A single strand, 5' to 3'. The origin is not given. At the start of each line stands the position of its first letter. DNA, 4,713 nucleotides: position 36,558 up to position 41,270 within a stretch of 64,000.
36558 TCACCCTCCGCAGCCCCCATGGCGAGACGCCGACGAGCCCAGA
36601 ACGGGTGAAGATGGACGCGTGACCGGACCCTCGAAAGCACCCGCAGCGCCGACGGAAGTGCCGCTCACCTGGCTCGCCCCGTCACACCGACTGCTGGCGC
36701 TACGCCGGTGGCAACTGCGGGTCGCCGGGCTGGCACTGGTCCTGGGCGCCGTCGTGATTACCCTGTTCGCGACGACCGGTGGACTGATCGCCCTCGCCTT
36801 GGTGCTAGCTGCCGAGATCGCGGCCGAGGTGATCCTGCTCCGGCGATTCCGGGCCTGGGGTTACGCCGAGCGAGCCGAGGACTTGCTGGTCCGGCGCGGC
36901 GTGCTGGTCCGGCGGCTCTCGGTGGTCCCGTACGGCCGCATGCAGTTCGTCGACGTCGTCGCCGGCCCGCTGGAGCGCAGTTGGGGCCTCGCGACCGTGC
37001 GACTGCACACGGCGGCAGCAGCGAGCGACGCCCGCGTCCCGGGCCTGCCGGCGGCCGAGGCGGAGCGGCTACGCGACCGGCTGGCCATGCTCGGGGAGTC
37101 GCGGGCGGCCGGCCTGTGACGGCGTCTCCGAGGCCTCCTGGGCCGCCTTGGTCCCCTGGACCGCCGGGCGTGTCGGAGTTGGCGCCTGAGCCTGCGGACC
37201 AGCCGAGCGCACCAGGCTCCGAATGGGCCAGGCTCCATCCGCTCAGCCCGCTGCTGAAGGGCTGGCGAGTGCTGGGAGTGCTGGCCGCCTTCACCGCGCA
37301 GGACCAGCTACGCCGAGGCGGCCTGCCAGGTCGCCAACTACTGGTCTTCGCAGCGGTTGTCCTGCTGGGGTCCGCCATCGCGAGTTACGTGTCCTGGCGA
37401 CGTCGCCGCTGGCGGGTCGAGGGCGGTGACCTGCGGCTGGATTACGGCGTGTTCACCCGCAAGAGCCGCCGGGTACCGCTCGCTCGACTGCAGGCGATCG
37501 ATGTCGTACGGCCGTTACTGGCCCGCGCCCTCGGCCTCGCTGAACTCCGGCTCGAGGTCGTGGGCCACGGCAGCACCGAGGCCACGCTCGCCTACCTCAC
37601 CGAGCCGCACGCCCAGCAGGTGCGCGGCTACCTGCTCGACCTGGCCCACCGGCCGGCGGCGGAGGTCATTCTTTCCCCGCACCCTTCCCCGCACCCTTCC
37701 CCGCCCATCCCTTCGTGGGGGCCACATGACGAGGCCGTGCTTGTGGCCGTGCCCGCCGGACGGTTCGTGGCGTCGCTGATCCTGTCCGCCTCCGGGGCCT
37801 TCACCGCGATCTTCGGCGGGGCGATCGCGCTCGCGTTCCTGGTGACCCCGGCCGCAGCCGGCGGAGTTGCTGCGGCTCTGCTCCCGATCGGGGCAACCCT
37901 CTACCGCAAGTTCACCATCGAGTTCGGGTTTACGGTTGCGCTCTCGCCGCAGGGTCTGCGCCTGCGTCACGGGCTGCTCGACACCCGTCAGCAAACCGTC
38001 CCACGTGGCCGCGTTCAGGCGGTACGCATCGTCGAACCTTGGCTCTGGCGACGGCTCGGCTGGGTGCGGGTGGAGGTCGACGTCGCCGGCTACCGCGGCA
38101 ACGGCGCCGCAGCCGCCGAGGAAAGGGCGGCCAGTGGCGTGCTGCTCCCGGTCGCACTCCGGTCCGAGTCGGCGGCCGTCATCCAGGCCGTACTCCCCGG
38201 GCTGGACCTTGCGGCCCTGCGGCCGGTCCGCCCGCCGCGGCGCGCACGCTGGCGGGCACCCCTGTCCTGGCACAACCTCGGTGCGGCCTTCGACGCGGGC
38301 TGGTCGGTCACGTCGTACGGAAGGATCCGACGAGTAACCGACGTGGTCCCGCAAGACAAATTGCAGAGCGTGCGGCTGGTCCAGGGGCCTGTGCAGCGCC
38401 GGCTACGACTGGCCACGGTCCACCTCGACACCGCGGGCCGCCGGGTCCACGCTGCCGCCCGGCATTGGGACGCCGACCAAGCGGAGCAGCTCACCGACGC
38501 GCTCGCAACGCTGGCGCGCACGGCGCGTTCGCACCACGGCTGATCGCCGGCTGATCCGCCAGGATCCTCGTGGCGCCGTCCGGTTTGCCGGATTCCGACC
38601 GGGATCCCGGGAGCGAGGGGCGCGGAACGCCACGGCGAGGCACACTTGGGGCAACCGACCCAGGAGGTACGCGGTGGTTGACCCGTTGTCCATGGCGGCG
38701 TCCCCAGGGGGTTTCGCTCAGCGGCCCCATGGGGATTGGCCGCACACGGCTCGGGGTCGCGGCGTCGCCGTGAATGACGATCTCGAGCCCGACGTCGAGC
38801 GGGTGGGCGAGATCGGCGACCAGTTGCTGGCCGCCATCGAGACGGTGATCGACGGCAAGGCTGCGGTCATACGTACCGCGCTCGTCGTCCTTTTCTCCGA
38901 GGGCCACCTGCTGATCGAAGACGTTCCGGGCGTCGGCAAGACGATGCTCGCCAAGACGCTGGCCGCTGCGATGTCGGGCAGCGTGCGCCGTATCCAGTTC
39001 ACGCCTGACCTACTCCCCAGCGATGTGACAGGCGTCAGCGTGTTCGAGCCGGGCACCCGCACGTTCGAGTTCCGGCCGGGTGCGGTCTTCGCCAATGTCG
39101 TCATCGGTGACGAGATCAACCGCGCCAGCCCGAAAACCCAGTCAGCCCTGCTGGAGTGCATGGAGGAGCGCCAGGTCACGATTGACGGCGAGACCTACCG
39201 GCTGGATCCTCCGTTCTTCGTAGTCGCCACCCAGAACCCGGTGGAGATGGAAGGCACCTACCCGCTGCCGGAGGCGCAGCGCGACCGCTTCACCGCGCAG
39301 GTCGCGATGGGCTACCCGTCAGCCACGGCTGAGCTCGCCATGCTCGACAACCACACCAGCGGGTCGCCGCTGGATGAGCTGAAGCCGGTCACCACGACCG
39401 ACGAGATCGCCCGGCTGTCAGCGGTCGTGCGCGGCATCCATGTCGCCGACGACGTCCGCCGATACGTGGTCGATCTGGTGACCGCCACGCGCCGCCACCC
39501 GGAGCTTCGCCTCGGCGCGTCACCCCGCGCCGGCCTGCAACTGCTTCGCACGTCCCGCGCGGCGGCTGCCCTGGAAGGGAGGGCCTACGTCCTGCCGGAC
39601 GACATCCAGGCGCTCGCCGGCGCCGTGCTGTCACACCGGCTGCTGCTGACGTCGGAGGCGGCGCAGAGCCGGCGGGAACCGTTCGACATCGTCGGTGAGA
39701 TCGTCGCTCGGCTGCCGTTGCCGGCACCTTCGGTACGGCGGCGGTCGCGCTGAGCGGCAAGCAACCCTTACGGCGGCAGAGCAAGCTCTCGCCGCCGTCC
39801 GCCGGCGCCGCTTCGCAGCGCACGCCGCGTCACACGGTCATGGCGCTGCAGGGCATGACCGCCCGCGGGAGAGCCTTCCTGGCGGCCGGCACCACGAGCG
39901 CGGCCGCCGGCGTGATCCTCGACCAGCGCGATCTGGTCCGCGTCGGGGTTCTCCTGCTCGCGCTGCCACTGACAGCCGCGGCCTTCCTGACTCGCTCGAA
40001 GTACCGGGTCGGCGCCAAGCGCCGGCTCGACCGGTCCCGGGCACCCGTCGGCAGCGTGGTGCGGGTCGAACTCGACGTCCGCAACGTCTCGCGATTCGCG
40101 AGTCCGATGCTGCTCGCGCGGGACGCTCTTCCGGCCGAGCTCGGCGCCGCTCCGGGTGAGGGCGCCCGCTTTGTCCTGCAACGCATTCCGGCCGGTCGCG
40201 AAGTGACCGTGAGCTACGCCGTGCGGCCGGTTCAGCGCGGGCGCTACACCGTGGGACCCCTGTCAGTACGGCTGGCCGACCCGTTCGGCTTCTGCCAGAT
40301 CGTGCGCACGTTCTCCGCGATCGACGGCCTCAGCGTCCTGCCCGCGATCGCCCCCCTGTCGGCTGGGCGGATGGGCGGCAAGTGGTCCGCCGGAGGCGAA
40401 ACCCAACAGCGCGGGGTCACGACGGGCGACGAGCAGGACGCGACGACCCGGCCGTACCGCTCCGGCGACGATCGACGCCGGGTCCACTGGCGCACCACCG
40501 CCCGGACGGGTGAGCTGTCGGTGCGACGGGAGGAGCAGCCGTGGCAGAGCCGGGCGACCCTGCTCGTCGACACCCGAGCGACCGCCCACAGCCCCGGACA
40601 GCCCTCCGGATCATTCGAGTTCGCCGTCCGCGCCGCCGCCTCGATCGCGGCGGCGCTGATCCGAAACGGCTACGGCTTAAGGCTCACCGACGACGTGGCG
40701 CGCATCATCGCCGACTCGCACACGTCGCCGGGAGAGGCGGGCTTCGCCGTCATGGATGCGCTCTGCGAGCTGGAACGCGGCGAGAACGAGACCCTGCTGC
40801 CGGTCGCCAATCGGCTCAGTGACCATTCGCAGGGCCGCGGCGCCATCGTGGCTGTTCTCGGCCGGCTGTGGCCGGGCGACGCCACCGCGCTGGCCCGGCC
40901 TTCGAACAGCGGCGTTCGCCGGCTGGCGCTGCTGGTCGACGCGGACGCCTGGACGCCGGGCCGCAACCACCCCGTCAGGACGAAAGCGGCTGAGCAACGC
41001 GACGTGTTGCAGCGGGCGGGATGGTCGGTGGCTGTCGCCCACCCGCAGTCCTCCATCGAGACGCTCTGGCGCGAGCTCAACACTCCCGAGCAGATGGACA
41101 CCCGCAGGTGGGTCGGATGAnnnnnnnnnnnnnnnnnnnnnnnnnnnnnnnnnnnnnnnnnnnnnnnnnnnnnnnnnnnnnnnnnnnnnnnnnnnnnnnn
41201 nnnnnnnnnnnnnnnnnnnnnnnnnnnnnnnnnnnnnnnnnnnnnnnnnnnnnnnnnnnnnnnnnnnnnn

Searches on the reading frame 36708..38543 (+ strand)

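Call 44: search_protein_families(library=pfam, proteins=[window:36708-38543:+], max_evalue=0.001)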
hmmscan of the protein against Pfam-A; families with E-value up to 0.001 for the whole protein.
window:36708-38543:+ (611 aa): 1 family
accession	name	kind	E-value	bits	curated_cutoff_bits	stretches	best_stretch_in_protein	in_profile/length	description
PF03703.20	bPH_2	-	4.2e-40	136.3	22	3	230-309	1-78/78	Bacterial PH domain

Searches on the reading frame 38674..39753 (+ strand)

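Call 44: search_protein_families(library=pfam, proteins=[window:38674-39753:+], max_evalue=0.001)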
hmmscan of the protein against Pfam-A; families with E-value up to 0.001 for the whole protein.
window:38674-39753:+ (359 aa): 9 families
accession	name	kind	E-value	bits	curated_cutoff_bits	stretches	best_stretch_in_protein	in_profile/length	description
PF07726.17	AAA_3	-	1.7e-62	209.5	27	1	78-207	1-130/131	ATPase family associated with various cellular activities (AAA)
PF17863.7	AAA_lid_2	-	2e-22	79.1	22.7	1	271-342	2-73/74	AAA lid domain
PF07728.20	AAA_5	-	2.7e-15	57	22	1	84-206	7-139/139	AAA domain (dynein-related subfamily)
PF00004.35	AAA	-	3.5e-05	24.7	21.2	1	84-210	6-127/131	ATPase family associated with various cellular activities (AAA)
PF01078.27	Mg_chelatase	-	0.00018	21.4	20.3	0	59-100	5-46/207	Magnesium chelatase, subunit ChlI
PF05496.18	RuvB_N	-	0.00036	20.7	27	0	75-169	32-114/159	Holliday junction DNA helicase RuvB P-loop domain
PF20720.3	nSTAND3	-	0.00056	20.1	27.2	1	66-102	7-43/155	Novel STAND NTPase 3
PF07724.20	AAA_2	-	0.00087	19.8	27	0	77-174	4-111/166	AAA domain (Cdc48 subfamily)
PF00493.29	MCM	-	0.00092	18.8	23.3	0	76-190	57-174/224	MCM P-loop domain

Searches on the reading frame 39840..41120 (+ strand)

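Call 44: search_protein_families(library=pfam, proteins=[window:39840-41120:+], max_evalue=0.001)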
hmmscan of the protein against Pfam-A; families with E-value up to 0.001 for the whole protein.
window:39840-41120:+ (426 aa): 1 family
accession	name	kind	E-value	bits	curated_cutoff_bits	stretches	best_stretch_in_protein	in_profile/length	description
PF01882.25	DUF58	-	5.9e-12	45.7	23.4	1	203-353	2-155/216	Protein of unknown function DUF58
